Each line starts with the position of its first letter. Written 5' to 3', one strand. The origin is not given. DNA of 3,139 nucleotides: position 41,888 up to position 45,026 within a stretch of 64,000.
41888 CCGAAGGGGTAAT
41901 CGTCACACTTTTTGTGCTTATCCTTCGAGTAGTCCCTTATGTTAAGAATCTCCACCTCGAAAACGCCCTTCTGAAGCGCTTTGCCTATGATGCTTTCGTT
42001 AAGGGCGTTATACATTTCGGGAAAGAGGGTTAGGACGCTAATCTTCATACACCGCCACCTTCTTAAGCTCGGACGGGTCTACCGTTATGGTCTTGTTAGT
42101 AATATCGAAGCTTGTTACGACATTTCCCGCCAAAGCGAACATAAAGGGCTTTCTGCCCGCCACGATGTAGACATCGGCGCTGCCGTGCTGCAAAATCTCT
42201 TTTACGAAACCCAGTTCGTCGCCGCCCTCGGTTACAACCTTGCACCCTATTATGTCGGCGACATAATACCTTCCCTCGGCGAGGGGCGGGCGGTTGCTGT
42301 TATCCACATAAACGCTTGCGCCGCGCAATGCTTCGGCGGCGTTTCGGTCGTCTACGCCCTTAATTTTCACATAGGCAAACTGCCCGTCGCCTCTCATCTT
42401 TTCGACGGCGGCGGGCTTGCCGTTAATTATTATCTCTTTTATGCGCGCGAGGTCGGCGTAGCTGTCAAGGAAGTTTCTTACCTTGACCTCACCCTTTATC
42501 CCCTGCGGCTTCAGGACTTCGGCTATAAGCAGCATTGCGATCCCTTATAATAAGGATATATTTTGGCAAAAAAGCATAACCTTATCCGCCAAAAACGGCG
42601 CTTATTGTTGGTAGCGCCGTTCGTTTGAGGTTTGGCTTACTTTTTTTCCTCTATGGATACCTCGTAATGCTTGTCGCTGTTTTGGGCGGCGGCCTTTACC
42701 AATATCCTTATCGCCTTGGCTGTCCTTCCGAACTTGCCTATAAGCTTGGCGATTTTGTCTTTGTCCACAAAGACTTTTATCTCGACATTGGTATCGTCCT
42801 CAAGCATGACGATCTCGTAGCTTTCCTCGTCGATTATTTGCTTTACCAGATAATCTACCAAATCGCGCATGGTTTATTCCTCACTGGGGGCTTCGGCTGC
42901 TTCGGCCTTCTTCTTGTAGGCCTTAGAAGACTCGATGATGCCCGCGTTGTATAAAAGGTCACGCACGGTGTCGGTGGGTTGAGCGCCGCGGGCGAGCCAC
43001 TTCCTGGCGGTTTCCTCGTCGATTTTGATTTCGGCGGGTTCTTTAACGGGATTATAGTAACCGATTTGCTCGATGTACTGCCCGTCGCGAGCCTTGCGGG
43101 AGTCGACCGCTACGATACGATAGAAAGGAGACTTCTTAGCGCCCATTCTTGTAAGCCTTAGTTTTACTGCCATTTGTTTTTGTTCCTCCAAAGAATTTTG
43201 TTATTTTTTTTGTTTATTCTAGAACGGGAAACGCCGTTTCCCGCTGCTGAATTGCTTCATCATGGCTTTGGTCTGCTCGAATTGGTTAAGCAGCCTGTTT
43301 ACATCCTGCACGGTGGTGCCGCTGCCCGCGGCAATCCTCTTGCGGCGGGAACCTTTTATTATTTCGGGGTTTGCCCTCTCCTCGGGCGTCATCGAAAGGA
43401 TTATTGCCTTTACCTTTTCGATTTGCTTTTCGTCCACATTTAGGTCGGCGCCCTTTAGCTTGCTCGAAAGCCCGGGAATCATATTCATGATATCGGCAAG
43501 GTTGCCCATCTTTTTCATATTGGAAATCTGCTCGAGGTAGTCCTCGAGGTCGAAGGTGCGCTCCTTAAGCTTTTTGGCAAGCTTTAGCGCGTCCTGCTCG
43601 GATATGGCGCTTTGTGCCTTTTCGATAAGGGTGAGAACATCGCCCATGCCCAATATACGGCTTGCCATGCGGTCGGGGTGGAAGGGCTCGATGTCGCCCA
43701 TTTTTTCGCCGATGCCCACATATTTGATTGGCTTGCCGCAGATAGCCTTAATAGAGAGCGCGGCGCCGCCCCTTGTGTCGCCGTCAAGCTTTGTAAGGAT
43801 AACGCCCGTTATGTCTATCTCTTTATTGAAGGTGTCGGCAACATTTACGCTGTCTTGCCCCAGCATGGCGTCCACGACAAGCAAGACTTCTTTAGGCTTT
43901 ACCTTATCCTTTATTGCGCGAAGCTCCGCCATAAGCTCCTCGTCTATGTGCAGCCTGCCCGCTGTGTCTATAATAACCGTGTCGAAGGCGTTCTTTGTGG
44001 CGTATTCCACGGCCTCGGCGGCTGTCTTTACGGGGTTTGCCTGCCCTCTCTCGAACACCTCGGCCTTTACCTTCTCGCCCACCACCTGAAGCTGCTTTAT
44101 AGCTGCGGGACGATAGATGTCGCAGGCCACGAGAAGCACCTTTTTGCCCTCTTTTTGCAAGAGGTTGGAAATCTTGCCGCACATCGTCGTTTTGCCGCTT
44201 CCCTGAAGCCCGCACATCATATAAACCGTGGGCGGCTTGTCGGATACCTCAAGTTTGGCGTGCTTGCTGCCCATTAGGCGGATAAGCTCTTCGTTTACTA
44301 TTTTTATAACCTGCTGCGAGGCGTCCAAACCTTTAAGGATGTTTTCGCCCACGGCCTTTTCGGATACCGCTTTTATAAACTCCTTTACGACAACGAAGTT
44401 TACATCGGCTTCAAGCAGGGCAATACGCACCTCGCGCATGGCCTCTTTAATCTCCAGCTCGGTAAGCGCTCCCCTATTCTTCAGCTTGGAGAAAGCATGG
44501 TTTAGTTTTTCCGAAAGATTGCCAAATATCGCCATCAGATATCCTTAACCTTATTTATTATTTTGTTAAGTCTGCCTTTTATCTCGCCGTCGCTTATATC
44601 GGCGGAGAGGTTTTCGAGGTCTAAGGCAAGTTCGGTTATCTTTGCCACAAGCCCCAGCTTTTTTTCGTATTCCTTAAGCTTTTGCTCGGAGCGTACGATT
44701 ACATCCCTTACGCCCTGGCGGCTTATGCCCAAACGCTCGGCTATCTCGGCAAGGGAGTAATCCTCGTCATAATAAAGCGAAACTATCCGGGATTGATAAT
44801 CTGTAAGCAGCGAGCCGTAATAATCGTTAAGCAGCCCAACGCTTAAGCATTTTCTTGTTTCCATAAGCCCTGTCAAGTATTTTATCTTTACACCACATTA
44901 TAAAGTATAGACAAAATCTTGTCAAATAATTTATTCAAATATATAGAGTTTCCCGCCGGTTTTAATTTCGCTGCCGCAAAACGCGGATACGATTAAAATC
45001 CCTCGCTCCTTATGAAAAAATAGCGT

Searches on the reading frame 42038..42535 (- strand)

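Call 6: search_protein_families(library=pfam, proteins=[window:42038-42535:-])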
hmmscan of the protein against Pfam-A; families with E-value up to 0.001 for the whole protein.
window:42038-42535:- (165 aa): 3 families
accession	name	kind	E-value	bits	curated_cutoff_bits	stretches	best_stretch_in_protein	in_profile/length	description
PF01782.24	RimM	-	1.5e-17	64.1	23.5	1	4-80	2-83/84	RimM N-terminal domain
PF05239.21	PRC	-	2.1e-07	31.3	21.2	1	88-156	2-75/78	PRC-barrel domain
PF24986.1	PRC_RimM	-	7.9e-06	25.9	27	1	93-155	2-66/69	RimM PRC barrel domain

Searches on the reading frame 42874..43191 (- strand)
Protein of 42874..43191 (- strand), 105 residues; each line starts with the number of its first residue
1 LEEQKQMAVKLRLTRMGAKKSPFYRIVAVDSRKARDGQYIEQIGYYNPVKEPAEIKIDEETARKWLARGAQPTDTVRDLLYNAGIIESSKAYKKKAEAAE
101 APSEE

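Call 6: search_protein_families(library=pfam, proteins=[window:42874-43191:-])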
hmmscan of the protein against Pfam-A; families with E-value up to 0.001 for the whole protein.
window:42874-43191:- (105 aa): 1 family
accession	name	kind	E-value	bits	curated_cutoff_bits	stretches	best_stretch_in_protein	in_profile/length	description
PF00886.24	Ribosomal_S16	-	1.1e-27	96.2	27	1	15-73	1-62/62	Ribosomal protein S16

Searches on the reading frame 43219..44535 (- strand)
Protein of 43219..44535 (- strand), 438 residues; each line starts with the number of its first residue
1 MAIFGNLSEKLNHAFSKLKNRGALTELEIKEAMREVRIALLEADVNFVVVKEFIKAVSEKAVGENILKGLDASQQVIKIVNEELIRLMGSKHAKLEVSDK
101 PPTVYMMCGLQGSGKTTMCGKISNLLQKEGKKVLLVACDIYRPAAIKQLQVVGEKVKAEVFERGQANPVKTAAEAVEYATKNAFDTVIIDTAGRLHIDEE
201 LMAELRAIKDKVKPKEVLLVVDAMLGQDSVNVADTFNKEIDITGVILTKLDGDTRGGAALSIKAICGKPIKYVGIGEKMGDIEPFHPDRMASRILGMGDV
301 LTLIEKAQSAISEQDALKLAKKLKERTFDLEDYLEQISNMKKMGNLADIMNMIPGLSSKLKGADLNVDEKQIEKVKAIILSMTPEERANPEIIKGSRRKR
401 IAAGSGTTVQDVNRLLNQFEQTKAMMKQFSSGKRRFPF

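Call 6: search_protein_families(library=pfam, proteins=[window:43219-44535:-])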
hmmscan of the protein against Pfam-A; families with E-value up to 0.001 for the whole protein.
window:43219-44535:- (438 aa): 12 families
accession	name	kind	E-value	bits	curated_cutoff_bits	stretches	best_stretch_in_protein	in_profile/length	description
PF00448.28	SRP54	-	1.9e-77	259.8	22.7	1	102-296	1-196/196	SRP54-type protein, GTPase domain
PF02978.25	SRP_SPB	-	4e-37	126.9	27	1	327-426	1-91/91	Signal peptide binding domain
PF02881.24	SRP54_N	-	8.2e-19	68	22.4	1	7-84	1-75/75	SRP54-type protein, helical bundle domain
PF01656.29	CbiA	-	1.1e-06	29.1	25.4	1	112-255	9-88/125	CobQ/CobB/MinD/ParA nucleotide binding domain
PF13401.12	AAA_22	-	4.5e-06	27.4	27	1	103-218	6-119/130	AAA domain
PF02492.25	cobW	-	1.2e-05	25.4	20.7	1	104-251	2-154/180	CobW/HypB/UreG, nucleotide-binding domain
PF06414.18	Zeta_toxin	-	1.8e-05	24.7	22.3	1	96-192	10-103/199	Zeta toxin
PF13614.12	AAA_31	-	3.8e-05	24.1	27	1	112-141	12-41/177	AAA domain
PF13604.12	AAA_30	-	0.00013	22.2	27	1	102-220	18-122/191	AAA domain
PF03029.23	ATP_bind_1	-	0.00022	21.6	27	1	108-139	2-33/240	Conserved hypothetical ATP binding protein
PF13671.12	AAA_33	-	0.00055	20.7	27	0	104-210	1-93/143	AAA domain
PF10609.15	ParA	-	0.0008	19.3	27.1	0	105-171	7-70/246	NUBPL iron-transfer P-loop NTPase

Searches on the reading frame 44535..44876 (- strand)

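Call 6: search_protein_families(library=pfam, proteins=[window:44535-44876:-])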
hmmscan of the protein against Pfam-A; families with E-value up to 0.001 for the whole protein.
window:44535-44876:- (113 aa): 5 families
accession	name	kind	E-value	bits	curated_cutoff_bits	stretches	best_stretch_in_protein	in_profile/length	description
PF04297.20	UPF0122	-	3.4e-22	79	22.7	1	11-84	5-78/101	Putative helix-turn-helix protein, YlxM / p13 like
PF04545.22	Sigma70_r4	-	8.3e-12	44.9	24.1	1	24-69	5-50/50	Sigma-70, region 4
PF08281.18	Sigma70_r4_2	-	1.9e-07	31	25.7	1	24-66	11-53/54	Sigma-70, region 4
PF04967.18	HTH_10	-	3.1e-05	24.1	23.1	1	36-67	18-51/53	HTH DNA binding domain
PF13551.12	HTH_29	-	0.00078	19.9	28.1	0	32-65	5-38/64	Winged helix-turn helix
